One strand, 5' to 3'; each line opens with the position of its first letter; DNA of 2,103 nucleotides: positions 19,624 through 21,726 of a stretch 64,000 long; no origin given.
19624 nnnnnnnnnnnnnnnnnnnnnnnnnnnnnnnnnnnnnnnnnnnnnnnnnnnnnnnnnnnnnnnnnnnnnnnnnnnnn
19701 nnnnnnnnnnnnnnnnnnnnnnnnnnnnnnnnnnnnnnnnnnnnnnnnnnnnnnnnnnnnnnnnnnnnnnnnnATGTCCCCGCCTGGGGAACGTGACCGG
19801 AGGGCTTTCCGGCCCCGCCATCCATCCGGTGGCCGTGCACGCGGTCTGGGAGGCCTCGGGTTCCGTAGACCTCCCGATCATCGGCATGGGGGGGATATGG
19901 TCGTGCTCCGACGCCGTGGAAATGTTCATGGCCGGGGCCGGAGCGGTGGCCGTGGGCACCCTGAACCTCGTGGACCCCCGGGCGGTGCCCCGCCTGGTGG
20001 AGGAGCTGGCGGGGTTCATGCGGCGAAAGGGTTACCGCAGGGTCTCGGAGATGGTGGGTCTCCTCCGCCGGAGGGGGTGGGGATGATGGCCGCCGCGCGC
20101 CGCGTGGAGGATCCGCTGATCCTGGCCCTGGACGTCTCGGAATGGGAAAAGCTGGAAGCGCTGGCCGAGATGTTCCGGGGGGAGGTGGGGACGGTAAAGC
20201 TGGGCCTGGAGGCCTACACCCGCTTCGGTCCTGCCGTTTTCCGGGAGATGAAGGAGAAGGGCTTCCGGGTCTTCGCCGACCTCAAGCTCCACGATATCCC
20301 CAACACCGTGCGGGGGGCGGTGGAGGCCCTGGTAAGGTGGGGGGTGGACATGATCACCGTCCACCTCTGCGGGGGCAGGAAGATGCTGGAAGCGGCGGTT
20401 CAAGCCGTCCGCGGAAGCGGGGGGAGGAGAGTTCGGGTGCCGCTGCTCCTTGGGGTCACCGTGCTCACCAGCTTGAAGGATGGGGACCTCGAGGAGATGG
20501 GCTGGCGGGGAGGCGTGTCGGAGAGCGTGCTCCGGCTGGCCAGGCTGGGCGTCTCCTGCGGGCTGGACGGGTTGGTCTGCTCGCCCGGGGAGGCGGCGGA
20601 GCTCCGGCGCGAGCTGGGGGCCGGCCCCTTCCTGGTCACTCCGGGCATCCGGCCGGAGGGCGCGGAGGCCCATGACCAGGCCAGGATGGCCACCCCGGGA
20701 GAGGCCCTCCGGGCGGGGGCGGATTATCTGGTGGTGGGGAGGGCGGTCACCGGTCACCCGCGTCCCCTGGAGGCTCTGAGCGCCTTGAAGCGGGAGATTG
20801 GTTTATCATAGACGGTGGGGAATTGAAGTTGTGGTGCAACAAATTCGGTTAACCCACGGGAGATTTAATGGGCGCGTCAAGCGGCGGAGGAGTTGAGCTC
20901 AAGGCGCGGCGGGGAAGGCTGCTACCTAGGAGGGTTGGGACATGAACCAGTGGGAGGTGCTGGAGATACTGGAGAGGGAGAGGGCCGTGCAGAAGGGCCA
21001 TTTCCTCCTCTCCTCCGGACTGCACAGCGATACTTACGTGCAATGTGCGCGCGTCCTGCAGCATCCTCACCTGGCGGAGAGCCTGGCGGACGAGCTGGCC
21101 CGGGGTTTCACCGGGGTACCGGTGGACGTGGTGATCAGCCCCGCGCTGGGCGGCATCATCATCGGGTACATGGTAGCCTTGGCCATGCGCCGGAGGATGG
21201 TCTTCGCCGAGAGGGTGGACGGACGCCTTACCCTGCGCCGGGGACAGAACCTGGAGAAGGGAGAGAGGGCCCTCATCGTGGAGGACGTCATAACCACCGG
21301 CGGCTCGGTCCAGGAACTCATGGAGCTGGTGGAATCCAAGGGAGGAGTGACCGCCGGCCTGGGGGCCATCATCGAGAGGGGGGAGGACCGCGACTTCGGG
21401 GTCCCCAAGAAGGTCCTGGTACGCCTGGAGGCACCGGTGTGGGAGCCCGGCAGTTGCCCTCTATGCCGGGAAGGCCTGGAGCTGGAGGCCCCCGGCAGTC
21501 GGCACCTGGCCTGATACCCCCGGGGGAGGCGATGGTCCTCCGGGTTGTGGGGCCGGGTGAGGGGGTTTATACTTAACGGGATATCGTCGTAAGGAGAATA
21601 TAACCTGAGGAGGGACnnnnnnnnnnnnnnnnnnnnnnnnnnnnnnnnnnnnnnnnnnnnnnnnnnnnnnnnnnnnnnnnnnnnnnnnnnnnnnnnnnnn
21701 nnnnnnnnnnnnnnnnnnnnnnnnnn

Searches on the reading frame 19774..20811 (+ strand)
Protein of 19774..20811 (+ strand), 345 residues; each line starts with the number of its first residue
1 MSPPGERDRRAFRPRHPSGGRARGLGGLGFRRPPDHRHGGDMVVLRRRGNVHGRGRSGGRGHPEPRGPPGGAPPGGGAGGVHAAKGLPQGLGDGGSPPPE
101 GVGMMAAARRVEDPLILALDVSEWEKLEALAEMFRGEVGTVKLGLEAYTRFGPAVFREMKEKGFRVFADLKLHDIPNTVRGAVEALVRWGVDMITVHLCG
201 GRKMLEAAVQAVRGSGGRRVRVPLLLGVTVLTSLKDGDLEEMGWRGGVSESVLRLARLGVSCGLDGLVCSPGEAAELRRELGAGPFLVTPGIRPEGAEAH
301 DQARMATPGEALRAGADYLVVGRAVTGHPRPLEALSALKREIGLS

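Call 5: search_protein_families(library=pfam, proteins=[window:19774-20811:+], max_evalue=0.01)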
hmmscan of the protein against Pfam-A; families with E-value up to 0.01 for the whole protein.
window:19774-20811:+ (345 aa): 1 family
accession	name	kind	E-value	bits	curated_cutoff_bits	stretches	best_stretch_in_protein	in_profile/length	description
PF00215.30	OMPdecase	-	1.3e-52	179.4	27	1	114-337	2-220/221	Orotidine 5'-phosphate decarboxylase / HUMPS family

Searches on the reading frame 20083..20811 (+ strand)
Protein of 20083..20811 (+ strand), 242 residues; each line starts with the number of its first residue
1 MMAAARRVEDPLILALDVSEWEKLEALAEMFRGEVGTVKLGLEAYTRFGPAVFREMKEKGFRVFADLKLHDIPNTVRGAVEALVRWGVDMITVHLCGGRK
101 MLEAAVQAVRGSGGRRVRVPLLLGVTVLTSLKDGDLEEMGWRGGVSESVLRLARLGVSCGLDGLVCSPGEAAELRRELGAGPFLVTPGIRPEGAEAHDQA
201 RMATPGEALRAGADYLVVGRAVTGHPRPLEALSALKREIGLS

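Call 65: search_protein_families(library=ncbifam, proteins=[window:20083-20811:+], max_evalue=1e-20)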
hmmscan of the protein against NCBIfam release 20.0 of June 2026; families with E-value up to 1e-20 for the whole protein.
window:20083-20811:+ (242 aa): 3 families
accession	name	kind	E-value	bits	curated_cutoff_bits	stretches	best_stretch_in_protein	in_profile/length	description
NF001273.0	PRK00230.1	equivalog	2.9e-75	252.6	193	1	9-239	4-229/233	orotidine-5'-phosphate decarboxylase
TIGR01740.1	pyrF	equivalog_domain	3e-48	164.4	92.3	1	12-234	1-214/216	orotidine-5'-phosphate decarboxylase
NF010386.0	PRK13813.1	equivalog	1.9e-45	155.1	208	1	10-239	5-213/216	orotidine 5'-phosphate decarboxylase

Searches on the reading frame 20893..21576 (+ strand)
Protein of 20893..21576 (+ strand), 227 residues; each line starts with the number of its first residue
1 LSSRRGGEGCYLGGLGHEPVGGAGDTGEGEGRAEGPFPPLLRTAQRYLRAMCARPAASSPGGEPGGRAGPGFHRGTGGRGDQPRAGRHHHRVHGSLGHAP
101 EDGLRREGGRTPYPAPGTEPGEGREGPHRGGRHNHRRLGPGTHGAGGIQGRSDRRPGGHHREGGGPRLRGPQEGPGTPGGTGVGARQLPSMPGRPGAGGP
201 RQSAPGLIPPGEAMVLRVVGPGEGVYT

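Call 5: search_protein_families(library=pfam, proteins=[window:20893-21576:+], max_evalue=0.01)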
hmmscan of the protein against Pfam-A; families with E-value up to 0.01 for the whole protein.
window:20893-21576:+ (227 aa): 0 families

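Call 65: search_protein_families(library=ncbifam, proteins=[window:20942-21514:+], max_evalue=1e-20)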
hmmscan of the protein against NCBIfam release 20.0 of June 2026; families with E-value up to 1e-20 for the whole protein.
window:20942-21514:+ (190 aa): 1 family
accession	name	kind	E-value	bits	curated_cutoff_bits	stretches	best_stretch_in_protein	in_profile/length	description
TIGR01367.1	pyrE_Therm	equivalog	3.1e-56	190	150.25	1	6-187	2-187/187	orotate phosphoribosyltransferase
